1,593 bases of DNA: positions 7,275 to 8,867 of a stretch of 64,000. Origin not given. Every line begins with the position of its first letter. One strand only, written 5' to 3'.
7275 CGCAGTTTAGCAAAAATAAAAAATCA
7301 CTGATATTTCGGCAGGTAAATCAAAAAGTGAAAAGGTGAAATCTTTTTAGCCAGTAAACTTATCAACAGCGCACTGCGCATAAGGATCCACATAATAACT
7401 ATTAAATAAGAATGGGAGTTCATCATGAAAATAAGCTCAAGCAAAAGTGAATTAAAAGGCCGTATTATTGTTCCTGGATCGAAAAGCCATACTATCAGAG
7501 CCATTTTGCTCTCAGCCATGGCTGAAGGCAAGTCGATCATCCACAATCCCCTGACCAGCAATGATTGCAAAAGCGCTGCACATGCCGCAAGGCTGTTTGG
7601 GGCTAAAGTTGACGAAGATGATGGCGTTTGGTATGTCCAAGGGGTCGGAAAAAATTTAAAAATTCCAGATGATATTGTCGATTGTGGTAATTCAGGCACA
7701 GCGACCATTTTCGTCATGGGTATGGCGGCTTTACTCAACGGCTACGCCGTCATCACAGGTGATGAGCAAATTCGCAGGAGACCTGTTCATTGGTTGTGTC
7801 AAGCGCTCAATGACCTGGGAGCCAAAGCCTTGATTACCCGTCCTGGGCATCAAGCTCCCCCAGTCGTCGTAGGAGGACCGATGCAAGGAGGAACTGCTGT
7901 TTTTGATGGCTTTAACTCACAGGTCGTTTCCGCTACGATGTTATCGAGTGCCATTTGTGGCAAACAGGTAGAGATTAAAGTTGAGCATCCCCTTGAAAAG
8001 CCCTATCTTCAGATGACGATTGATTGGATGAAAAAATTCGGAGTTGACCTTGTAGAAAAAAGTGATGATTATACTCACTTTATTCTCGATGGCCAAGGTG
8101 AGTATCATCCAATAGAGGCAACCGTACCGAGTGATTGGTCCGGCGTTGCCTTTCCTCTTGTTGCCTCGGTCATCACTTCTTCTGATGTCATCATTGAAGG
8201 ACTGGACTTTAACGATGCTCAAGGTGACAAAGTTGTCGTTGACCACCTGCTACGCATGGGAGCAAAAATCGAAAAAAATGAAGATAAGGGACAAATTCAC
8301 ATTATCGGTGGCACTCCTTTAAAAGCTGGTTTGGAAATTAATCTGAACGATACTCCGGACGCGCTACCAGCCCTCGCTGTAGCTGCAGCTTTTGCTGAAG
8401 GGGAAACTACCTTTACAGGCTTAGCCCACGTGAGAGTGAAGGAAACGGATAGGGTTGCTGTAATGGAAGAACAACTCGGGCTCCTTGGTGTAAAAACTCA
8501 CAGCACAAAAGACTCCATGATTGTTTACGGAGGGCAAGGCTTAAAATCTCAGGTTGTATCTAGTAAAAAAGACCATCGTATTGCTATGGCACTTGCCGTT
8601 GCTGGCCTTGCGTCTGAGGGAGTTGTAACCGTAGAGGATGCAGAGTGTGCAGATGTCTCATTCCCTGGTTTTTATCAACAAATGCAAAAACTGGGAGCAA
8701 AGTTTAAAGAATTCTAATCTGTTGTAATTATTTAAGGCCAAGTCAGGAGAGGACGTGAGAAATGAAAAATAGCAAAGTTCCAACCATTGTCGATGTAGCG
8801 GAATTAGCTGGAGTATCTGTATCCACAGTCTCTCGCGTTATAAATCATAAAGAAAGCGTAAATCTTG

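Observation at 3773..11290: AT-richer island: TctCBA transporter, EPSP-synthase-like enzyme, LacI regulator and anion permease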

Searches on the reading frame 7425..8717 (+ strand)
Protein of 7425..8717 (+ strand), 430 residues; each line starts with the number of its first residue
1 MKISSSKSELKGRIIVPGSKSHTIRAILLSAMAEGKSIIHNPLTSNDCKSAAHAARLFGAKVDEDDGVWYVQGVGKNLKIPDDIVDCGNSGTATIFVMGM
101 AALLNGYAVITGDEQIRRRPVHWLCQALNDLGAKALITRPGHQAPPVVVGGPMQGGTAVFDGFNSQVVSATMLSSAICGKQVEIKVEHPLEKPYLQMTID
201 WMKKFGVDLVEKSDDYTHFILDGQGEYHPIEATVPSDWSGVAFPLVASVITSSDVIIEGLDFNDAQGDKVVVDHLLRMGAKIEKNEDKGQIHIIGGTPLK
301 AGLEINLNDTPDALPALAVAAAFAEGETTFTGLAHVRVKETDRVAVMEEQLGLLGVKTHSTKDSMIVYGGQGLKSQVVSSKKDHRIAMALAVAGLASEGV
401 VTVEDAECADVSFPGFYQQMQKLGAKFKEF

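Call 6: search_protein_families(library=pfam, proteins=[window:7425-8717:+])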
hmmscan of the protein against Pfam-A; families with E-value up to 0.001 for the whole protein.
window:7425-8717:+ (430 aa): 1 family
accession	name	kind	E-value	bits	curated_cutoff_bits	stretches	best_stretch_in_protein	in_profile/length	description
PF00275.25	EPSP_synthase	-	1.2e-101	340.9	22.8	1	7-420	4-417/417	EPSP synthase (3-phosphoshikimate 1-carboxyvinyltransferase)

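Call 7: search_protein_families(library=ncbifam, proteins=[window:7425-8717:+])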
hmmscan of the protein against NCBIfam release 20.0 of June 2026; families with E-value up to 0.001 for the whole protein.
window:7425-8717:+ (430 aa): 6 families
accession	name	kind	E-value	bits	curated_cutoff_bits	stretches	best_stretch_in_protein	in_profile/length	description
TIGR01356.1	aroA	equivalog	2.2e-117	392.4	287.25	1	12-425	1-414/415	3-phosphoshikimate 1-carboxyvinyltransferase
NF008816.0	PRK11860.1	equivalog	2.4e-61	207.7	943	1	10-423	15-435/662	bifunctional 3-phosphoshikimate 1-carboxyvinyltransferase/cytidylate kinase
NF011381.1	PRK14806.1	equivalog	8.1e-58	196.3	902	1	7-427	309-730/733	bifunctional prephenate dehydrogenase/3-phosphoshikimate 1-carboxyvinyltransferase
NF006873.0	PRK09369.1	subfamily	6.9e-23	81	297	1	6-428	8-415/419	UDP-N-acetylglucosamine 1-carboxyvinyltransferase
TIGR01072.1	murA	equivalog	2.7e-19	69.3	392.7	1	6-428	8-415/416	UDP-N-acetylglucosamine 1-carboxyvinyltransferase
NF009470.0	PRK12830.1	equivalog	1.2e-09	37.4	552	0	350-428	336-413/417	UDP-N-acetylglucosamine 1-carboxyvinyltransferase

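Call 8: search_solved_structures(query=window:7425-8717:+, show_alignments=2)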
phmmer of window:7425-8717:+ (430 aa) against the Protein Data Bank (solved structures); distinct sequences matched with E-value up to 0.001: 66 (the best 60 are shown).
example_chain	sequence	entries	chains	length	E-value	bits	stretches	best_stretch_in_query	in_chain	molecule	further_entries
5xwb_A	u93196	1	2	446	1.7e-53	185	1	9-422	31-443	3-phosphoshikimate 1-carboxyvinyltransferase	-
3nvs_A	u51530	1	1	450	8.7e-53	182.7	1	10-423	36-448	3-phosphoshikimate 1-carboxyvinyltransferase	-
7pxy_A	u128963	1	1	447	2.1e-51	178.1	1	9-423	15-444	3-phosphoshikimate 1-carboxyvinyltransferase, chloroplastic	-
7m0o_A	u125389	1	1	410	4.3e-51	177.1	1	15-423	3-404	3-phosphoshikimate 1-carboxyvinyltransferase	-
7tm4_A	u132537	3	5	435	6.2e-50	173.3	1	9-423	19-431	3-phosphoshikimate 1-carboxyvinyltransferase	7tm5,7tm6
2qfq_A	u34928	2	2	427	2.2e-49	171.5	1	10-423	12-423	3-phosphoshikimate 1-carboxyvinyltransferase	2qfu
3rmt_A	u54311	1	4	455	3e-49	171.1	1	9-425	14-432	3-phosphoshikimate 1-carboxyvinyltransferase 1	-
3tr1_A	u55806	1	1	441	4.1e-49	170.6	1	9-427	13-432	3-phosphoshikimate 1-carboxyvinyltransferase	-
3roi_A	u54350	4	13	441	4.1e-49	170.6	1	9-427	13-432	3-phosphoshikimate 1-carboxyvinyltransferase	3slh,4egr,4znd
2qfs_A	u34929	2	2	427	4.3e-49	170.5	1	10-423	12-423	3-phosphoshikimate 1-carboxyvinyltransferase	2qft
8umj_A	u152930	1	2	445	4.7e-49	170.4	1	8-419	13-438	3-phosphoshikimate 1-carboxyvinyltransferase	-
4gfp_A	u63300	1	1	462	4.8e-49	170.4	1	9-427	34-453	3-phosphoshikimate 1-carboxyvinyltransferase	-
1g6s_A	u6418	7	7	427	7.5e-49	169.7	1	10-423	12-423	EPSP SYNTHASE | 3-phosphoshikimate 1-carboxyvinyltransferase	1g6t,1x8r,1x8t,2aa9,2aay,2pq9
9war_A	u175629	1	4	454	1.2e-48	169.1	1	8-423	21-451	5-enolpyruvylshikimate-3-phosphate synthase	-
8uml_A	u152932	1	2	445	1.4e-48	168.8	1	8-419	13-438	3-phosphoshikimate 1-carboxyvinyltransferase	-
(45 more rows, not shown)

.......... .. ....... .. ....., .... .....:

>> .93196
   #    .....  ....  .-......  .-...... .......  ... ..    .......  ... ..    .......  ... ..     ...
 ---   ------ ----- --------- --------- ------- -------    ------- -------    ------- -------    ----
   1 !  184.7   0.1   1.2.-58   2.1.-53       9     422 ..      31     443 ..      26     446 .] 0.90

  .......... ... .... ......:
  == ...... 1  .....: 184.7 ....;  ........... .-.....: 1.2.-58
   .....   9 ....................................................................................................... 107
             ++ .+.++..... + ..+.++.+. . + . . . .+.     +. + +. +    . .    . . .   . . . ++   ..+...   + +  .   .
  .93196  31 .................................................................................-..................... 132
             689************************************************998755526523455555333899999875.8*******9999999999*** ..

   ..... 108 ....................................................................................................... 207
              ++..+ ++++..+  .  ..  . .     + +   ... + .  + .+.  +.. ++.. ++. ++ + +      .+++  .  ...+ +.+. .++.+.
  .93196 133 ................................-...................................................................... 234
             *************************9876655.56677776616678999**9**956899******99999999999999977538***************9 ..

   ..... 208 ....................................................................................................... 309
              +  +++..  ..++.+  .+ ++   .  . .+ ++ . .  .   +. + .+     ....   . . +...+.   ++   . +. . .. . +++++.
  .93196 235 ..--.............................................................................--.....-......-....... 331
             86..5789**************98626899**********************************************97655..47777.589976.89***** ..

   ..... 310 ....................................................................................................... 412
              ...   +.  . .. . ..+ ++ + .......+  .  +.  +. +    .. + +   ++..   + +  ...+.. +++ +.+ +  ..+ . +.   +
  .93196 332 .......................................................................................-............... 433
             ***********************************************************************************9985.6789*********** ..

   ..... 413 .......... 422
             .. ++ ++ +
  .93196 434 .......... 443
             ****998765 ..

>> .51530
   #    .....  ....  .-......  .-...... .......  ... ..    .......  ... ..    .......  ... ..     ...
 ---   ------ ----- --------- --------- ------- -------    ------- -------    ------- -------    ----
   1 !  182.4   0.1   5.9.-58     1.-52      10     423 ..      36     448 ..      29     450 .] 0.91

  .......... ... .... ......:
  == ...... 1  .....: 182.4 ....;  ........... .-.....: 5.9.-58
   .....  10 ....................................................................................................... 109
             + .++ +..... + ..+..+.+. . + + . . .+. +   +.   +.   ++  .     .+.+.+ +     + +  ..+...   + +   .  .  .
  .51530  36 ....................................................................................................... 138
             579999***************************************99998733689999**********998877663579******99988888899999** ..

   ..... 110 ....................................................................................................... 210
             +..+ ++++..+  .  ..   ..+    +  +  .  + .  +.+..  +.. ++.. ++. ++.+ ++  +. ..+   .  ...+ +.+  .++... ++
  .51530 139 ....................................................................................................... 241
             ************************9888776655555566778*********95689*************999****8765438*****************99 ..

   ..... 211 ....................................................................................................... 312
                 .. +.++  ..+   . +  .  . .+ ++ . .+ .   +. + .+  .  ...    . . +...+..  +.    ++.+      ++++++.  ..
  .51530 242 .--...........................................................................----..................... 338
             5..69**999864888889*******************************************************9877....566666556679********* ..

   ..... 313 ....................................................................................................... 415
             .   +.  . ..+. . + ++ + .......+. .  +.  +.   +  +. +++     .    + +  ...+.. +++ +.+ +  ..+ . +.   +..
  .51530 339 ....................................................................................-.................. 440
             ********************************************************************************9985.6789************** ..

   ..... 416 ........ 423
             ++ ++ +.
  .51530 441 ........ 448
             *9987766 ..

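Call 9: find_homologous_proteins(query=window:7425-8717:+)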
Query window:7425-8717:+ (430 aa): 5647 proteins with E <= 0.001 among 8000 candidates; the best 120 are listed.
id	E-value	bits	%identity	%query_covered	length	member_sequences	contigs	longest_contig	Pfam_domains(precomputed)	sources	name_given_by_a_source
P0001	7.8e-283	955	99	100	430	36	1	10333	PF00275.26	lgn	-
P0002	2.8e-245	832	84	100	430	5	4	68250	PF00275.26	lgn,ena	-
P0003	1.6e-240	816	84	100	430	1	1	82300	PF00275.26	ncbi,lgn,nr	ncbi:MAG: 3-phosphoshikimate 1-carboxyvinyltransferase [Eubacteriales bacterium]|nr:3-phosphoshikima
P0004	6.5e-175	600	63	98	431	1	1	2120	PF00275.26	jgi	jgi:3-phosphoshikimate 1-carboxyvinyltransferase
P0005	9.2e-169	580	62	98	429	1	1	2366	PF00275.26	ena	-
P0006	1.9e-168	579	61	100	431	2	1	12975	PF00275.26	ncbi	-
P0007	1.9e-168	579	62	99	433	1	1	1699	PF00275.26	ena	-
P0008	7.4e-168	577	61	100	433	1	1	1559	PF00275.26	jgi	jgi:3-phosphoshikimate 1-carboxyvinyltransferase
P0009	1.0e-166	573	62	96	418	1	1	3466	PF00275.26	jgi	jgi:3-phosphoshikimate 1-carboxyvinyltransferase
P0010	2.2e-165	569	62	98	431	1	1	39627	PF00275.26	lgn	-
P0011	2.8e-165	568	61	100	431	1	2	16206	PF00275.26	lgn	-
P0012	5.6e-165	567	60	99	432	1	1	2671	PF00275.26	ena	-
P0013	6.0e-164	564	60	98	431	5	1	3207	PF00275.26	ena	-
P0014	9.9e-164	563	59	100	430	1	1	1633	PF00275.26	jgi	jgi:3-phosphoshikimate 1-carboxyvinyltransferase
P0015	1.1e-163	563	61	98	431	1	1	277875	PF00275.26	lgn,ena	-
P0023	3.2e-160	551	59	99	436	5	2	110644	PF00275.26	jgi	-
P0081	3.9e-143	495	53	99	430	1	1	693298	PF00275.26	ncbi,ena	-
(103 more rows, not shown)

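Call 10: find_encoding_contigs(protein=P0003, flank=10000, max_places=4)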
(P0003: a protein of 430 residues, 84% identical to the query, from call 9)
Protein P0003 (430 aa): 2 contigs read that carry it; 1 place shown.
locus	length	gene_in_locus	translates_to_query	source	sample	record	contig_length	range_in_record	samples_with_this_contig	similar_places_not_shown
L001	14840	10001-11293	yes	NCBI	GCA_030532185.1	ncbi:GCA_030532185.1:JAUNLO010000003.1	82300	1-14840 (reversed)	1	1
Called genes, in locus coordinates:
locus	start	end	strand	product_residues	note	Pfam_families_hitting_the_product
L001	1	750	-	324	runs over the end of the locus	PF00005:ABC_tran, PF08352:oligo_HPY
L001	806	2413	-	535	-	PF00496:SBP_bac_5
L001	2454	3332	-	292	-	PF12911:OppC_N, PF00528:BPD_transp_1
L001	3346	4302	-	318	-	PF19300:BPD_transp_1_N, PF00528:BPD_transp_1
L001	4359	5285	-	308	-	PF00294:PfkB, PF08543:Phos_pyr_kin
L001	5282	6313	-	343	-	PF00356:LacI, PF00532:Peripla_BP_1, PF13407:Peripla_BP_4, PF13377:Peripla_BP_3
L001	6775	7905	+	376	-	PF03401:TctC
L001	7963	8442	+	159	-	PF07331:TctB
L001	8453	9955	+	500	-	PF01970:TctA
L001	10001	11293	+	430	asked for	PF00275:EPSP_synthase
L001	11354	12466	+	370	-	PF00356:LacI, PF00532:Peripla_BP_1, PF13407:Peripla_BP_4, PF13377:Peripla_BP_3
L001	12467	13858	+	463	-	PF00939:Na_sulph_symp, PF03600:CitMHS (weak)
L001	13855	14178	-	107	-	PF03313:SDH_alpha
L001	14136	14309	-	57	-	-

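Call 11: find_encoding_contigs(protein=P0002, flank=10000, max_places=4)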
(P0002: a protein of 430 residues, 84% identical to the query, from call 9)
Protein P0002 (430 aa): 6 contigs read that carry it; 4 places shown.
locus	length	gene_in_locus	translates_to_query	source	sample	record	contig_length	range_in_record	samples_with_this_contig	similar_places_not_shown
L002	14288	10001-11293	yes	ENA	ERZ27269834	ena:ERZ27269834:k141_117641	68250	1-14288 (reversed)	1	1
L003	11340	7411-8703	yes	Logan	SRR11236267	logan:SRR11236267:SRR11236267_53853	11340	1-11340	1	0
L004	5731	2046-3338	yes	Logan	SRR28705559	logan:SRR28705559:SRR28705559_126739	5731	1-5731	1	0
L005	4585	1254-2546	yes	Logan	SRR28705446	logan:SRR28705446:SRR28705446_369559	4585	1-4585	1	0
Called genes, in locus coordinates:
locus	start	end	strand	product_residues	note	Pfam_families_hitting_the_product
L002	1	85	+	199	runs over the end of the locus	PF01206:TusA, PF02635:DsrE (weak)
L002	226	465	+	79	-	PF11823:Se_S_carrier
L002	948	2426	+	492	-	PF03976:PPK2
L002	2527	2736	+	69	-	PF04023:FeoA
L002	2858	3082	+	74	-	PF04023:FeoA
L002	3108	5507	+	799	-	PF01926:MMR_HSR1, PF02421:FeoB_N, PF17910:FeoB_Cyto, PF07670:Gate, PF07664:FeoB_C, PF07670:Gate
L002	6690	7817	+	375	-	PF03401:TctC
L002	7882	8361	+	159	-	PF07331:TctB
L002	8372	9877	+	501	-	PF01970:TctA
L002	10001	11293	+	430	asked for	PF00275:EPSP_synthase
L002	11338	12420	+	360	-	PF00356:LacI, PF00532:Peripla_BP_1, PF13407:Peripla_BP_4, PF13377:Peripla_BP_3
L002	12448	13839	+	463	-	PF00939:Na_sulph_symp, PF03600:CitMHS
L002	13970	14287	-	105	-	?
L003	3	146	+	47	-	?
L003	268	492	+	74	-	PF04023:FeoA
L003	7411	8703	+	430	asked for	PF00275:EPSP_synthase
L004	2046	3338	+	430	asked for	PF00275:EPSP_synthase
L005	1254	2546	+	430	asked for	PF00275:EPSP_synthase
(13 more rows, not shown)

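Call 13: find_encoding_contigs(protein=P0015, flank=8000, max_places=2)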
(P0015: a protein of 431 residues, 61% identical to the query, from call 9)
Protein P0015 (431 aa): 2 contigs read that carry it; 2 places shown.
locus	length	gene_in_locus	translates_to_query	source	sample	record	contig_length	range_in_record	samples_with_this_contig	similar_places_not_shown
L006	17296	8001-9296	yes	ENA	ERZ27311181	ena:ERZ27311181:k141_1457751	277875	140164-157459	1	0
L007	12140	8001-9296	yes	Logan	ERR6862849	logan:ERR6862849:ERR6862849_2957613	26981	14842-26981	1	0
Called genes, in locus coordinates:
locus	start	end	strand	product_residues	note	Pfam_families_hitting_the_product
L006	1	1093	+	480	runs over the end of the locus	PF00171:Aldedh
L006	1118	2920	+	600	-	PF02776:TPP_enzyme_N, PF00205:TPP_enzyme_M, PF02775:TPP_enzyme_C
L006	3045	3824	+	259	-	PF01047:MarR (weak), PF09339:HTH_IclR, PF01614:IclR_C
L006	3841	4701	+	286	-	PF08501:Shikimate_dh_N, PF01488:Shikimate_DH, PF18317:SDH_C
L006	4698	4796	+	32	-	-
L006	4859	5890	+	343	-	PF03401:TctC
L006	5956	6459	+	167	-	PF07331:TctB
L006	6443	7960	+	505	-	PF01970:TctA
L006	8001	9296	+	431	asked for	PF00275:EPSP_synthase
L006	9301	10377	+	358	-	PF00356:LacI, PF01381:HTH_3 (weak), PF00532:Peripla_BP_1, PF13407:Peripla_BP_4, PF13377:Peripla_BP_3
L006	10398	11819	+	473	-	PF00939:Na_sulph_symp, PF03600:CitMHS (weak)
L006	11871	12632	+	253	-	PF01487:DHquinase_I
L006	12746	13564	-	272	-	PF01261:AP_endonuc_2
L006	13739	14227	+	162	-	PF01594:AI-2E_transport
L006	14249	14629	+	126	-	PF01042:Ribonuc_L-PSP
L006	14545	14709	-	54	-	-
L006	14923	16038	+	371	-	-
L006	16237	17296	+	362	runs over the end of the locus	PF02424:ApbE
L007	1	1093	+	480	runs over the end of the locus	PF00171:Aldedh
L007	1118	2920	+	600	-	PF02776:TPP_enzyme_N, PF00205:TPP_enzyme_M, PF02775:TPP_enzyme_C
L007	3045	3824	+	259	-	PF01047:MarR (weak), PF09339:HTH_IclR, PF01614:IclR_C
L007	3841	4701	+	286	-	PF08501:Shikimate_dh_N, PF01488:Shikimate_DH, PF18317:SDH_C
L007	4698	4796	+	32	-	-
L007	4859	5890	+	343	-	PF03401:TctC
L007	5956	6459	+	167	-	PF07331:TctB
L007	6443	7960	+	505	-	PF01970:TctA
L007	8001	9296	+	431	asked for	PF00275:EPSP_synthase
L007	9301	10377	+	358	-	PF00356:LacI, PF01381:HTH_3 (weak), PF00532:Peripla_BP_1, PF13407:Peripla_BP_4, PF13377:Peripla_BP_3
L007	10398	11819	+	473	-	PF00939:Na_sulph_symp, PF03600:CitMHS (weak)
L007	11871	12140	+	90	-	?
